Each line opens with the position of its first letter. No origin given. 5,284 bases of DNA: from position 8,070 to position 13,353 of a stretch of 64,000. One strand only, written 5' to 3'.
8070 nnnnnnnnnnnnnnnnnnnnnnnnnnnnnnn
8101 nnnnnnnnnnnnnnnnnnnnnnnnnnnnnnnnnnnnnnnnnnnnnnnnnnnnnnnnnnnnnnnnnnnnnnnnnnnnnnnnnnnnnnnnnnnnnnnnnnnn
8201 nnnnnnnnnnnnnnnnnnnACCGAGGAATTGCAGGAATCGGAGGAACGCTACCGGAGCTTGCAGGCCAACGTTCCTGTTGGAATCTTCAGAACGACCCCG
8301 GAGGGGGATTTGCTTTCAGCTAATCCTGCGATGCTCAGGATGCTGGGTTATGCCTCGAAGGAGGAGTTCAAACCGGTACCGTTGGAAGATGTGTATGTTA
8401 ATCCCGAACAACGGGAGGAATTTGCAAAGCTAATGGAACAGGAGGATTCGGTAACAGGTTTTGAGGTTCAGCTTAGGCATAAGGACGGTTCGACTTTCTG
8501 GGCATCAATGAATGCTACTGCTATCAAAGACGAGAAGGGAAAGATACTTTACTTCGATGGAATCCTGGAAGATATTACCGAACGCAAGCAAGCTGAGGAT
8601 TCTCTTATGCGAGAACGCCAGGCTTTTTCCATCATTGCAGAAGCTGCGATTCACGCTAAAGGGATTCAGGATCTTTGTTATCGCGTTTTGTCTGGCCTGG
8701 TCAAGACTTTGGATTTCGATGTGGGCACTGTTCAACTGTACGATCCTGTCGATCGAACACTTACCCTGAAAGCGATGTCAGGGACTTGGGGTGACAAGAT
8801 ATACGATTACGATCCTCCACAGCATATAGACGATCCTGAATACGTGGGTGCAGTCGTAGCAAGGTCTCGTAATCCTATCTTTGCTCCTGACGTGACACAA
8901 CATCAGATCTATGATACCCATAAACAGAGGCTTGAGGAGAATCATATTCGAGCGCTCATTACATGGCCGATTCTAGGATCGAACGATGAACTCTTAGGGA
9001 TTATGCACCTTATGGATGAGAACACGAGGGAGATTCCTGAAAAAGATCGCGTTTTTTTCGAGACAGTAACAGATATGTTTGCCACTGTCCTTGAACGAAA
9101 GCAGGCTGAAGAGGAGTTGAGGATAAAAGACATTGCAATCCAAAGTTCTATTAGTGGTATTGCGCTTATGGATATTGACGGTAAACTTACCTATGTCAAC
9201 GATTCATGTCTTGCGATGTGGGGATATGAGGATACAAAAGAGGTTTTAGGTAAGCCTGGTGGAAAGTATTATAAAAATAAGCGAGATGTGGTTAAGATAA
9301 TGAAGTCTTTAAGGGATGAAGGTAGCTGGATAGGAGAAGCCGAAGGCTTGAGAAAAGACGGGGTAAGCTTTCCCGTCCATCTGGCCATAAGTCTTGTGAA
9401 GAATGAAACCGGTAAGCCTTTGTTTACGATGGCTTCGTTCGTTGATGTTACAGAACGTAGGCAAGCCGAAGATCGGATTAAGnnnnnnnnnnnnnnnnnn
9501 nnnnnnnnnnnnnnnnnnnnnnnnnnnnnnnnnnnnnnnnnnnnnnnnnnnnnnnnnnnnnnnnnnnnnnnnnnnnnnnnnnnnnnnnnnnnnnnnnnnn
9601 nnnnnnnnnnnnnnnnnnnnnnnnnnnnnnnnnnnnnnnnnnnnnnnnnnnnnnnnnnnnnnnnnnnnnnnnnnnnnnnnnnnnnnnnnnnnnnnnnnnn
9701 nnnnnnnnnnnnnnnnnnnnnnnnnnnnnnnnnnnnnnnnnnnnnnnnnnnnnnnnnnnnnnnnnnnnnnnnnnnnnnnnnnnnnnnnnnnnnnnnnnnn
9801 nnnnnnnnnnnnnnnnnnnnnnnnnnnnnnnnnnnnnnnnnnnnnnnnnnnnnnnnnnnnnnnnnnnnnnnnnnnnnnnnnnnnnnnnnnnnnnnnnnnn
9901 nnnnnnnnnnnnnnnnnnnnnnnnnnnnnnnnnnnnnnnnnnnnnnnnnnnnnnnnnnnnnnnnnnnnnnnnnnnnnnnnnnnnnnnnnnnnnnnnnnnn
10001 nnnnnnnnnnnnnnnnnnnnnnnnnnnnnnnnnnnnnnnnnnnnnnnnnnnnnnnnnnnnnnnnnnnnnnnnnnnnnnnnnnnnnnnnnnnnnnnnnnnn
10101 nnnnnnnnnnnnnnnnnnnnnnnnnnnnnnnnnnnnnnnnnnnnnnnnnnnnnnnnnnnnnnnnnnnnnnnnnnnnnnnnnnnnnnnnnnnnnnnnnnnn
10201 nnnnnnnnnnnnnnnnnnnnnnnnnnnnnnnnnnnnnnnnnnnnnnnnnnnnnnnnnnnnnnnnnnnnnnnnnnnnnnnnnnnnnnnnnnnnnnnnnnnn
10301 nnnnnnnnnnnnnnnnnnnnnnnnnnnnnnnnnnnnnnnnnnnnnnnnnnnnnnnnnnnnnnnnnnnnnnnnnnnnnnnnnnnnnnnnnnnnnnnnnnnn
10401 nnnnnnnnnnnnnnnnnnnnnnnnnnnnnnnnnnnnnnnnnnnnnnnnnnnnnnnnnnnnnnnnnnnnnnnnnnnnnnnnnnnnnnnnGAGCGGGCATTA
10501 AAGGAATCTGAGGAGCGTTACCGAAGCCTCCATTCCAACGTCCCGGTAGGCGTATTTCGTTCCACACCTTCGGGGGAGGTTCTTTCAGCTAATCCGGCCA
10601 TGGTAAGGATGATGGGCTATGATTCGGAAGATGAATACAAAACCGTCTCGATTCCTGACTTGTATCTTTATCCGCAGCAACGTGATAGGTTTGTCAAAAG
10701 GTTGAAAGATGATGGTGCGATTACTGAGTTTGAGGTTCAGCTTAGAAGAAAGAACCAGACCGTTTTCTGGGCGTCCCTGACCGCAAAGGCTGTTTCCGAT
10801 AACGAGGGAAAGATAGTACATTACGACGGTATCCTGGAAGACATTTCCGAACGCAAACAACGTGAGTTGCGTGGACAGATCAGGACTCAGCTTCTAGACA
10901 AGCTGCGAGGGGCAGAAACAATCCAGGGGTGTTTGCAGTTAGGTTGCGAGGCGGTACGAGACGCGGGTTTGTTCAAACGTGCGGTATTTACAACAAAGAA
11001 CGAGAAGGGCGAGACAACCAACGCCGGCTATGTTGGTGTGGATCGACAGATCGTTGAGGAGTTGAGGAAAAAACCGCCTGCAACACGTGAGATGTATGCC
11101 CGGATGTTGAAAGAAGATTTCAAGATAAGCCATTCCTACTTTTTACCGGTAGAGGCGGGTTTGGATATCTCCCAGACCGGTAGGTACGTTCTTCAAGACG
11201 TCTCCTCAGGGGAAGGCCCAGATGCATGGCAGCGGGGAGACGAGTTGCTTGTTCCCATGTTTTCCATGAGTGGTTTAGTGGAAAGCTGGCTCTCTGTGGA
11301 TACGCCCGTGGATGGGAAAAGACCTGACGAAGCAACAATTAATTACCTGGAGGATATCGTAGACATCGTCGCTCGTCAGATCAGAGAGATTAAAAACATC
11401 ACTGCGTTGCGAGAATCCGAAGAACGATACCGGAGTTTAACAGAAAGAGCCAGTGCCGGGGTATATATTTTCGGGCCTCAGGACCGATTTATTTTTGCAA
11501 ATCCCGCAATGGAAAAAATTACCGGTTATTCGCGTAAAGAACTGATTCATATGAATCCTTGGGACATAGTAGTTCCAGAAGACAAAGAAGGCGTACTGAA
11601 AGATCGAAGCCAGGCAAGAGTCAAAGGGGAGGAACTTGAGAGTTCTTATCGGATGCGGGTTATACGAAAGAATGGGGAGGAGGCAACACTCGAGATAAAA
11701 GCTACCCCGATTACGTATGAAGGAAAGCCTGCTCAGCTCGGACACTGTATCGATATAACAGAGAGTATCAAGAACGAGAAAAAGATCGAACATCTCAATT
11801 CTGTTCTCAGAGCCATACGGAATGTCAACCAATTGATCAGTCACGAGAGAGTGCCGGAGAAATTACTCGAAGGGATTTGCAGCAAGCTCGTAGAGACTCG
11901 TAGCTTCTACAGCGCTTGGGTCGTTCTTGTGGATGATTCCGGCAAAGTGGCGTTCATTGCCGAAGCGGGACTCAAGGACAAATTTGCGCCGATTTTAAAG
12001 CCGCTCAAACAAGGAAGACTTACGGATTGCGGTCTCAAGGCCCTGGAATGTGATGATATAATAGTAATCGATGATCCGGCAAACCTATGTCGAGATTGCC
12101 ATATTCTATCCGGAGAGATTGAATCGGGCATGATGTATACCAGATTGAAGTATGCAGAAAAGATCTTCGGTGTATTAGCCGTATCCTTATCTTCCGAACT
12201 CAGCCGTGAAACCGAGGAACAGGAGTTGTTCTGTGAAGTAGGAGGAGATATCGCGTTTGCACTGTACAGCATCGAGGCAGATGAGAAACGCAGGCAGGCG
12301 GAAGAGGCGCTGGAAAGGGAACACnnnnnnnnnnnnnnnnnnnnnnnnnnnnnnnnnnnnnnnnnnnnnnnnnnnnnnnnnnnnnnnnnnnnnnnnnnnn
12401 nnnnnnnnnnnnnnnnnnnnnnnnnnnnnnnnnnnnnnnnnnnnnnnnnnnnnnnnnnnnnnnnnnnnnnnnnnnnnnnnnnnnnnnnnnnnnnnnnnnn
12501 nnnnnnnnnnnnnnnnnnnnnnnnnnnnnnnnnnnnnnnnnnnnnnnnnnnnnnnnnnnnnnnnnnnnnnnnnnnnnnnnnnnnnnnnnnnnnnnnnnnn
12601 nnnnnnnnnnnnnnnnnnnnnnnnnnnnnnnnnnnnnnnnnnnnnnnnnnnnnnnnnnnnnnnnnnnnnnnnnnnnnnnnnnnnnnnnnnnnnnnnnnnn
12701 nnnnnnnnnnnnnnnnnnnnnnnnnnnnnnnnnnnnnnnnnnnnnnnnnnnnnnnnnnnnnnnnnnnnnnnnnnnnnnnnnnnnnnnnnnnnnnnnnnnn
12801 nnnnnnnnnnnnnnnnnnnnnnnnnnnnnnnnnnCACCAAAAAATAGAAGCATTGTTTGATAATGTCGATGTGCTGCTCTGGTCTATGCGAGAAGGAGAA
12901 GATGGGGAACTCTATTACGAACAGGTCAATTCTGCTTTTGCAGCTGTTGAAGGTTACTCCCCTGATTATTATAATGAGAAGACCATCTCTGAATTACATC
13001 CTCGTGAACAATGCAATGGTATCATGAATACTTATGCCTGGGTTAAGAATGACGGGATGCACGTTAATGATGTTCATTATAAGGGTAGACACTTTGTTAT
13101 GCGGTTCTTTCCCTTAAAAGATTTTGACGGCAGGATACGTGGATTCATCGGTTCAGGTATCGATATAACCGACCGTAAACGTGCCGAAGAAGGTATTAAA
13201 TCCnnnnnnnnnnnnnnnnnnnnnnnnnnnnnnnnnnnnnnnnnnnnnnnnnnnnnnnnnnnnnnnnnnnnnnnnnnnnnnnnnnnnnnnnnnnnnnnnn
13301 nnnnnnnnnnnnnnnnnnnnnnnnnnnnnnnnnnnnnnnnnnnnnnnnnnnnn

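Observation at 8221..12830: Near-identical PAS and GAF modules shared between the two giant kinase genes (module shuffling or gene conversion)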

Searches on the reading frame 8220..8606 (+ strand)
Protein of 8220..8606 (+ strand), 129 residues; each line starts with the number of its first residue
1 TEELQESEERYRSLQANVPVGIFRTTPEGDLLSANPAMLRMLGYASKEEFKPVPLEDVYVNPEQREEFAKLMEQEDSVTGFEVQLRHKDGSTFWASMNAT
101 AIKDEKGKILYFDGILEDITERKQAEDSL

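Call 58: search_solved_structures(query=window:8220-8606:+, max_evalue=1e-8)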
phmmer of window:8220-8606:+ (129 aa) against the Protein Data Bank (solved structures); distinct sequences matched with E-value up to 1e-8: 0.

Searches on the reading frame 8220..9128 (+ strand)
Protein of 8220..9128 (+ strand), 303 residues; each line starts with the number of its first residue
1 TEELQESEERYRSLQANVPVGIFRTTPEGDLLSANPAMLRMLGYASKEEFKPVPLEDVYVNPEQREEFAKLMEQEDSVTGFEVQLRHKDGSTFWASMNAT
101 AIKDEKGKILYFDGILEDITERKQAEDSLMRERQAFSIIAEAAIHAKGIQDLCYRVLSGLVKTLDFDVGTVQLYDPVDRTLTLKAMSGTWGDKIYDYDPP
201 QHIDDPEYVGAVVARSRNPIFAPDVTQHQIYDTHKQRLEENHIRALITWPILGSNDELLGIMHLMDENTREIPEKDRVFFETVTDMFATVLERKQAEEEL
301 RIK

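Call 15: find_homologous_proteins(query=window:8220-9128:+)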
Query seq(303 aa) (303 aa): 598 proteins with E <= 0.001 among 2785 candidates; the best 120 are listed.
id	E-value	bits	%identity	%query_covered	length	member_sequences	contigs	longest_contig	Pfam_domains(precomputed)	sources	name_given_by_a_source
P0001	3.1e-80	287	51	40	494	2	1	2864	PF08447.19,PF13426.14,PF13188.14,PF13185.13,PF08448.17,PF00989.32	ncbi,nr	ncbi:MAG: PAS domain S-box protein [Proteobacteria bacterium]|nr:PAS domain S-box protein [Pseudomon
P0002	1.6e-71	259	39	63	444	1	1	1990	PF08447.19,PF13426.14,PF13188.14,PF08448.17,PF00989.32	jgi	-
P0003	1.0e-68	250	49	40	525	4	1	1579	PF08447.19,PF13426.14,PF13188.14,PF08448.17,PF00512.32,PF00989.32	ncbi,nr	ncbi:MAG: PAS domain S-box protein, partial [Anaerolineae bacterium]|nr:PAS domain S-box protein [An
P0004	5.0e-65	238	40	61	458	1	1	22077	PF08447.19,PF13426.14,PF13188.14,PF08448.17,PF00989.32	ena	-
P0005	1.4e-61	226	44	47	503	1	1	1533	PF08447.19,PF13426.14,PF13188.14,PF12860.14,PF08448.17,PF00989.32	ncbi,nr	ncbi:MAG: PAS domain S-box protein, partial [Proteobacteria bacterium]|nr:PAS domain S-box protein [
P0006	1.7e-54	203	33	83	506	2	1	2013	PF08447.19,PF13426.14,PF13188.14,PF08448.17,PF00989.32,PF00990.27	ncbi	ncbi:MAG: diguanylate cyclase, partial [Candidatus Cloacimonadota bacterium]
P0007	2.1e-49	186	40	46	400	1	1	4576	PF08447.19,PF13426.14,PF13188.14,PF08448.17,PF00989.32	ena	-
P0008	7.3e-47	178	46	49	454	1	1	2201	PF08447.19,PF13426.14,PF08448.17,PF02518.32,PF00512.32,PF00989.32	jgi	jgi:PAS domain S-box-containing protein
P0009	9.9e-45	171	43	59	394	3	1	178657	PF08447.19,PF13426.14,PF13188.14,PF13185.13,PF01590.33,PF08448.17,PF13492.13,PF00989.32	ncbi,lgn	ncbi:MAG: PAS domain S-box protein [Candidatus Thorarchaeota archaeon]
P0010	4.2e-43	166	51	42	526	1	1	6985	PF08447.19,PF13426.14,PF13188.14,PF12860.14,PF08448.17,PF00989.32,PF00072.31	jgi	jgi:PAS domain S-box-containing protein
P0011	2.2e-41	160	44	47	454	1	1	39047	PF08447.19,PF13426.14,PF13188.14,PF08448.17,PF00989.32,PF00990.27,PF14598.13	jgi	-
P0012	2.6e-40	156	55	43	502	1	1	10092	PF08447.19,PF13426.14,PF13188.14,PF08448.17,PF02518.32,PF00989.32,PF07568.19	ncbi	-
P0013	1.6e-39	154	40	60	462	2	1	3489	PF08447.19,PF13426.14,PF13188.14,PF08448.17,PF00989.32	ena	-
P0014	4.3e-37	146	37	44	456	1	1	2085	PF13596.13,PF08447.19,PF13426.14,PF13188.14,PF08448.17,PF00989.32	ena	-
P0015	8.3e-37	145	45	42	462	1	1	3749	PF08447.19,PF13426.14,PF13188.14,PF12860.14,PF13487.13,PF01966.29,PF08448.17,PF00989.32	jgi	jgi:PAS domain S-box-containing protein/putative nucleotidyltransferase with HDIG domain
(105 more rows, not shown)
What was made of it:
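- Tried and rejected: Word-indexed search with the g6 PAS-GAF segment (call 15).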

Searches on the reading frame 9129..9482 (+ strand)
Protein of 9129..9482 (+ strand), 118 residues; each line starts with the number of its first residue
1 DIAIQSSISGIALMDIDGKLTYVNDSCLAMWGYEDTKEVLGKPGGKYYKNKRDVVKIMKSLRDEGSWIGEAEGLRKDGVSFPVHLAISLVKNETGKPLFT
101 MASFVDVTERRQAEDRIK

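Call 63: search_protein_families(library=pfam, proteins=[window:9129-9482:+], max_evalue=1)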
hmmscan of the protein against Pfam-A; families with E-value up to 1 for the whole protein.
window:9129-9482:+ (118 aa): 6 families
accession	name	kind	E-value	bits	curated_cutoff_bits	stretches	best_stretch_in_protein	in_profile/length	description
PF13426.13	PAS_9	-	2e-12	47.7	27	1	10-109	3-103/103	PAS domain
PF00989.32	PAS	-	1.4e-06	28.8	22.6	1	4-98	7-104/113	PAS fold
PF08448.16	PAS_4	-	5.2e-06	27.1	23.1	1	6-112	3-110/110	PAS fold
PF13188.13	PAS_8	-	2.7e-05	24.3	21.8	1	5-41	8-44/65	PAS domain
PF08447.18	PAS_3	-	0.008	16.9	25.6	1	21-99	2-84/89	PAS fold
PF12860.13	PAS_7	-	0.0095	16.5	27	0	9-37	6-34/115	PAS fold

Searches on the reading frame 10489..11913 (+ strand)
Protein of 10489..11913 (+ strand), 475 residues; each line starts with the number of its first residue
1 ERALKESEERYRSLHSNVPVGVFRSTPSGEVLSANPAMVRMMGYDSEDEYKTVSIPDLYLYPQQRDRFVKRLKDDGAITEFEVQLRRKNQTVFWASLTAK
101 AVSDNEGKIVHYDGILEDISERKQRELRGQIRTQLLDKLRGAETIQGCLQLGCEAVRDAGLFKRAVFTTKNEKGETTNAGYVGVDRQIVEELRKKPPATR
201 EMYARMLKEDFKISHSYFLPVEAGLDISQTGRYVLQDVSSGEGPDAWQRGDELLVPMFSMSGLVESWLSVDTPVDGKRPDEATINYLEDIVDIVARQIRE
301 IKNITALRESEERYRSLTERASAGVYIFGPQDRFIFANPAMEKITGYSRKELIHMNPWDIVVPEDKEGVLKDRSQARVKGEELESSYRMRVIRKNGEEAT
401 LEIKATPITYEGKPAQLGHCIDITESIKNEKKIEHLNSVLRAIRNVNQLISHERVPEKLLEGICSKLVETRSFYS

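Call 38: find_related_loci(query=A2, collection=metagenome_contigs, flank=10000)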
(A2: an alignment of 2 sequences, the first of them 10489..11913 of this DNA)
Query A2 (475 aa) in metagenome_contigs; peptide patterns used: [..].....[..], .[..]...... (x = any residue, [..] = any of these).
600 stretches matched a pattern (row limit reached: there are more); 432 encode a relative of the query (tblastn E <= 1e-3); the best 80 are kept; 80 distinct loci.
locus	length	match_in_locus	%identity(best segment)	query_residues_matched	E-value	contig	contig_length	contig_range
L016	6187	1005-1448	43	3-445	4e-34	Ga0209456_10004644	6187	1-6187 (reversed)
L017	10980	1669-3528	29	1-425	2e-33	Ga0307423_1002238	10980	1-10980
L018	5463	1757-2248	41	3-473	4e-33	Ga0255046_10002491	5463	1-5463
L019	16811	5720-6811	45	1-383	9e-33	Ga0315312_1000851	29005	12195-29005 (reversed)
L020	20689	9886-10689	44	1-433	1e-31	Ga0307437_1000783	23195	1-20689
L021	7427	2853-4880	45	1-465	5e-31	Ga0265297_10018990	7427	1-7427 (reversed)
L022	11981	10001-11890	37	1-463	1e-28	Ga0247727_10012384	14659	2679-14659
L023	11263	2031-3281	27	4-474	3e-28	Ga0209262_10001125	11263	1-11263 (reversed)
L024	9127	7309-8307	27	4-357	1e-27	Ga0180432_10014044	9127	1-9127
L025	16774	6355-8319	38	1-448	1e-26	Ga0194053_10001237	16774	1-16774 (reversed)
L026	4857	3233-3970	30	1-464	5e-26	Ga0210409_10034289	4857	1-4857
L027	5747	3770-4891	35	1-406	4e-26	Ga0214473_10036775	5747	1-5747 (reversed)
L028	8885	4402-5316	42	1-396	6e-25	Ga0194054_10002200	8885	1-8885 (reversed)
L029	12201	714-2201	26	1-426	3e-24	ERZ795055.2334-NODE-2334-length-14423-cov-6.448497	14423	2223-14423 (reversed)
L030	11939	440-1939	35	1-443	2e-24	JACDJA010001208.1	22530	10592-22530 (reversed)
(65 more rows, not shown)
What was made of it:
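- Tried and rejected: metagenome_contigs scan with an alignment of the PAS(A)-X-PAS(B) region (call 38).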

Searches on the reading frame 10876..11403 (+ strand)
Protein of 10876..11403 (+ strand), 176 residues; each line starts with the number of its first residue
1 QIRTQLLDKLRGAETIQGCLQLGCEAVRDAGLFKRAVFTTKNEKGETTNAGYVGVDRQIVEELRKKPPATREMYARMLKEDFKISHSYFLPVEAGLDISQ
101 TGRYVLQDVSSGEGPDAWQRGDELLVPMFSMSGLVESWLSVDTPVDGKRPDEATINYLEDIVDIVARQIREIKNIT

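Call 63: search_protein_families(library=pfam, proteins=[window:10876-11403:+], max_evalue=1)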
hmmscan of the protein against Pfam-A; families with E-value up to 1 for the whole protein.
window:10876-11403:+ (176 aa): 0 families

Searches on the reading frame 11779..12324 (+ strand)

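Call 63: search_protein_families(library=pfam, proteins=[window:11779-12324:+], max_evalue=1)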
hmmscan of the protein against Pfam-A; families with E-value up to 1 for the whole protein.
window:11779-12324:+ (182 aa): 2 families
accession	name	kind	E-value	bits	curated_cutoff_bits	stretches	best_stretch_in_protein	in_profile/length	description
PF13185.12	GAF_2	-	2.1e-06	28.5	28.6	1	26-162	4-135/136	GAF domain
PF13492.12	GAF_3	-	0.15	12.9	27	1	26-162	2-127/129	GAF domain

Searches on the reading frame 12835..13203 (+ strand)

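Call 63: search_protein_families(library=pfam, proteins=[window:12835-13203:+], max_evalue=1)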
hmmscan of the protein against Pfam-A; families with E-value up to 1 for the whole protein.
window:12835-13203:+ (123 aa): 5 families
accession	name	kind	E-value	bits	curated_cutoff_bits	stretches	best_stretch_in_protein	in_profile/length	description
PF08448.16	PAS_4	-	5.8e-11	43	23.1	1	23-116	12-110/110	PAS fold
PF13426.13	PAS_9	-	0.0034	18.1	27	1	30-113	15-103/103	PAS domain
PF00989.32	PAS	-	0.011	16.2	22.6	1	31-111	26-113/113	PAS fold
PF13596.12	PAS_10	-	0.019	16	22.1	1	51-112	43-106/106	PAS domain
PF14827.12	dCache_3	-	0.23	11.5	25.7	1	77-113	201-237/239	Double sensory domain of two-component sensor kinase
